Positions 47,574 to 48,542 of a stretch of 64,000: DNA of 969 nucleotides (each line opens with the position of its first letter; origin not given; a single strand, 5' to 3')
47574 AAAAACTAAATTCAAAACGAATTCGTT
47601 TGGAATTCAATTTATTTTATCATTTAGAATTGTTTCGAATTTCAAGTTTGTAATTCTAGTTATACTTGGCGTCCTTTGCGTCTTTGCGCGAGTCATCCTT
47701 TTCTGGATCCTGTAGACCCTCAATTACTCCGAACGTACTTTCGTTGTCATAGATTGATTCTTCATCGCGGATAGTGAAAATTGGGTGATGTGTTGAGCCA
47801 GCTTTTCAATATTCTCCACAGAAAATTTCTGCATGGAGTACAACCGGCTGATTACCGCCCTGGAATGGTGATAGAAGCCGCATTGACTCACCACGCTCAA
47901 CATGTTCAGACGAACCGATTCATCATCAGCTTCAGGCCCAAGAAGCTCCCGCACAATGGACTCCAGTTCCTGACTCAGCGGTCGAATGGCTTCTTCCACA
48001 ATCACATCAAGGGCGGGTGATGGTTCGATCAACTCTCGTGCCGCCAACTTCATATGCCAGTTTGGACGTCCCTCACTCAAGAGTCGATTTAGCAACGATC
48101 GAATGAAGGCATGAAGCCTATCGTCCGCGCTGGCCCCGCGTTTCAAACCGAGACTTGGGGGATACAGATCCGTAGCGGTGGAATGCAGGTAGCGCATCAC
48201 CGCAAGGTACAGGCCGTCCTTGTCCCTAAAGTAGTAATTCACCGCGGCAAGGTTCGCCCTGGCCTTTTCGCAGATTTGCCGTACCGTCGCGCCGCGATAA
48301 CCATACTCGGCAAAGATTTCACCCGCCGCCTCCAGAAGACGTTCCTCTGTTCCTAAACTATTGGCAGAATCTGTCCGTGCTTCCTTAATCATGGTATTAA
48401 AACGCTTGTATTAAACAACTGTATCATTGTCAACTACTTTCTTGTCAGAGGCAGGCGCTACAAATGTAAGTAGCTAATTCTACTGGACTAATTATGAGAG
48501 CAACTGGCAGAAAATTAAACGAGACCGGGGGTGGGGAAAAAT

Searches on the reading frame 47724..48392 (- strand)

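Call 76: search_protein_families(library=pfam, proteins=[window:47724-48392:-], max_evalue=0.0001)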
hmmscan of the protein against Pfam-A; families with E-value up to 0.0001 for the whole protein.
window:47724-48392:- (222 aa): 3 families
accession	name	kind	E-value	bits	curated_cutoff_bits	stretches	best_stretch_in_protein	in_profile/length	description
PF09209.16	CecR_C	-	1.2e-35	122.7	24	1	90-210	2-125/125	HTH-type transcriptional dual regulator CecR, C-terminal domain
PF00440.29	TetR_N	-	7.1e-12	45.4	24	1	19-65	1-47/47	Bacterial regulatory proteins, tetR family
PF17939.6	TetR_C_30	-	5.3e-05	23.9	26.3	1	94-205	1-111/115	Tetracyclin repressor-like, C-terminal domain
